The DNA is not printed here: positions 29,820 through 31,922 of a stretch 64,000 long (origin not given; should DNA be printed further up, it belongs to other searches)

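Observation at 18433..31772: Run of Sec-type signal peptides on fibre-like and beta-helix proteins inside the virion module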

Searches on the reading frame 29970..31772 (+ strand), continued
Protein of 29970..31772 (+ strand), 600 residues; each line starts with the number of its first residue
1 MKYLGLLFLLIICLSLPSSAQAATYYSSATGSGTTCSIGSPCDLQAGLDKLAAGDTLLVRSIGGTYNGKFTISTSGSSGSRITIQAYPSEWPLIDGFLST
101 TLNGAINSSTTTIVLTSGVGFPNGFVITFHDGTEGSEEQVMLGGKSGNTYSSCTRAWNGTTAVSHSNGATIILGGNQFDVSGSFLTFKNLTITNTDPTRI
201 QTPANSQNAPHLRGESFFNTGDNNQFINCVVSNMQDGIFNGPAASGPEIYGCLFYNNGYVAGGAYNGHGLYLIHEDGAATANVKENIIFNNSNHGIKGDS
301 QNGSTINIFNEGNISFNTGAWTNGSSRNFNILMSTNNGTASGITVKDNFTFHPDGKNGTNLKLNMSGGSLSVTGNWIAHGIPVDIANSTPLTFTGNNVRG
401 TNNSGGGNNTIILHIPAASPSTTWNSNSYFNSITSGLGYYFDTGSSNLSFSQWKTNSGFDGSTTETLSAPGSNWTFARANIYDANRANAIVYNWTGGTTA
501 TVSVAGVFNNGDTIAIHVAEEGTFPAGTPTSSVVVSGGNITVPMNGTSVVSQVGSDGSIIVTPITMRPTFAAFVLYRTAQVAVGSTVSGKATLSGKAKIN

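Call 65: predict_structure(alignment_id=A2)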
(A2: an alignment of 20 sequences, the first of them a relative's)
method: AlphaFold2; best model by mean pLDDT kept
length: 600 residues; sequences in the alignment: 20
mean_pLDDT: 86.7   pTM: 0.88
mean pLDDT of the five models: 86.7, 86.6, 85.4, 84.7, 84.3
residues with pLDDT >= 90: 357; 70-90: 170; 50-70: 37; < 50: 36
segments of 3 or more residues with pLDDT < 50: 1-19, 583-593, 596-600
pLDDT, mean of each block of 10 residues (from residue 1): 45 45 92 90 95 97 90 95 94 93 95 94 89 81 95 90 92 92 98 89 63 89 98 93 94 90 70 92 97 90 90 93 76 88 97 88 86 96 87 95 76 78 90 90 80 79 89 96 95 95 94 94 86 93 91 83 89 90 45 47
secondary structure, 60 per line:
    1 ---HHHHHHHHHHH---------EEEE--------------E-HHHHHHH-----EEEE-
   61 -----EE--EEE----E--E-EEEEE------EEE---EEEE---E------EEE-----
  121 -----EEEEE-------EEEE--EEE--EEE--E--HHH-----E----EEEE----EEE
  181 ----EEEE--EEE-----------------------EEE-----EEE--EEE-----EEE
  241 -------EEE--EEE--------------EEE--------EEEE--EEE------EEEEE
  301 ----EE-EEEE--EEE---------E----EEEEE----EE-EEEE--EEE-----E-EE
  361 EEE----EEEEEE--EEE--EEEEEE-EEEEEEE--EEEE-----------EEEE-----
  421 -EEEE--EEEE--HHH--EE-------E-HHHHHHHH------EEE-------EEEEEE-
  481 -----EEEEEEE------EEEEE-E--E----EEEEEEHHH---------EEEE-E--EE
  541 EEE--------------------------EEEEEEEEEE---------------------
elements in order: H4-14 E24-27 H44-50 E56-59 E70-72 E82-86 E93-95 E99-102 E113-115 E126-130 E138-141 E144-146 E149-151 E170-173 E178-180 E185-188 E191-193 E217-219 E225-227 E230-232 E238-240 E248-250 E253-255 E270-272 E281-284 E287-289 E296-300 E308-311 E314-316 E331-335 E343-346 E349-351 E359-363 E368-373 E376-378 E381-386 E388-394 E397-400 E412-415 E422-425 E428-431 H450-457 E464-466 E474-479 E486-492 E499-503 E513-518 E531-534 E539-543 E570-579

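Call 68: fold_search(model_id=the predicted structure, library=pdb)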
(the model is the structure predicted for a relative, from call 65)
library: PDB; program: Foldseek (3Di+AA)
matches with E <= 10: 741; with E <= 0.001: 90
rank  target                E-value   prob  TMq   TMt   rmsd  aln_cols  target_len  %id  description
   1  9k4a_A                9.5e-11  1.00  0.22  0.20  25.2       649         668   10  Cryo-EM structure of depolymerase S2-4 from Klebsiella phage K64-1 (released 2026-03-25)
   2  7w1c_A                3.1e-10  1.00  0.23  0.22  26.6       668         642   10  Crystal structure of Klebsiella pneumoniae K1 capsule-specific polysaccharide lyase in a P1 crystal form (released 2022-05-18)
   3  4ru4_B                4.9e-10  1.00  0.17  0.18  26.4       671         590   11  Crystal structure of the tailspike protein gp49 from Pseudomonas phage LKA1 (released 2015-11-18)
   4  7w1c_D                8.1e-10  1.00  0.21  0.20  27.3       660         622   10  Crystal structure of Klebsiella pneumoniae K1 capsule-specific polysaccharide lyase in a P1 crystal form (released 2022-05-18)
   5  5mqp_C                8.9e-10  1.00  0.31  0.31  15.0       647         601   12  Glycoside hydrolase BT_1002 (released 2017-04-05)
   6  4y9v_A                8.9e-10  1.00  0.19  0.19  27.0       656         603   10  Gp54 tailspike of Acinetobacter baumannii bacteriophage AP22 in complex with A. baumannii capsular saccharide (released 2017-02-01)
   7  7w1c_B                1.0e-09  1.00  0.22  0.21  26.2       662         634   10  Crystal structure of Klebsiella pneumoniae K1 capsule-specific polysaccharide lyase in a P1 crystal form (released 2022-05-18)
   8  3vst_A                2.3e-09  1.00  0.44  0.42  11.8       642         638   11  The complex structure of XylC with Tris (released 2013-02-27)
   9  7w1c_E                3.3e-09  1.00  0.19  0.18  27.3       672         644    9  Crystal structure of Klebsiella pneumoniae K1 capsule-specific polysaccharide lyase in a P1 crystal form (released 2022-05-18)
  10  7w1d_H                3.8e-09  1.00  0.26  0.24  25.6       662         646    9  Crystal structure of Klebsiella pneumoniae K1 capsule-specific polysaccharide lyase in a C2 crystal form (released 2022-05-18)
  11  4ru4_A                4.2e-09  1.00  0.18  0.18  26.3       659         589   11  Crystal structure of the tailspike protein gp49 from Pseudomonas phage LKA1 (released 2015-11-18)
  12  7w1c_C                5.3e-09  1.00  0.21  0.20  25.7       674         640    9  Crystal structure of Klebsiella pneumoniae K1 capsule-specific polysaccharide lyase in a P1 crystal form (released 2022-05-18)
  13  4ru5_C                6.4e-09  1.00  0.23  0.23  25.9       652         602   12  Crystal Structure of the Pseudomonas phage phi297 tailspike gp61 (released 2015-11-18)
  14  5mqp_E                7.0e-09  1.00  0.35  0.35  15.1       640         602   12  Glycoside hydrolase BT_1002 (released 2017-04-05)
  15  4ru5_A                8.0e-09  1.00  0.23  0.23  26.1       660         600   12  Crystal Structure of the Pseudomonas phage phi297 tailspike gp61 (released 2015-11-18)
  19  1ru4                  3.9e-07  1.00  0.34  0.49   9.9       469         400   14  Crystal structure of pectate lyase Pel9A (released 2004-04-13)
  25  5olr_A                2.7e-06  1.00  0.36  0.49   9.9       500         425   13  Rhamnogalacturonan lyase (released 2017-11-29)
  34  5olr_C                1.1e-05  1.00  0.34  0.46   8.0       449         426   13  Rhamnogalacturonan lyase (released 2017-11-29)
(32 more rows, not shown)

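Call 77: search_protein_families(library=phrogs, max_evalue=0.01, proteins=[L013:9237-10001:+])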
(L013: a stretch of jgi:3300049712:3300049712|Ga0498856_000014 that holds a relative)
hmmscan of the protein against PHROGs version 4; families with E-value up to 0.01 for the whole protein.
L013:9237-10001:+ (254 aa): 0 families
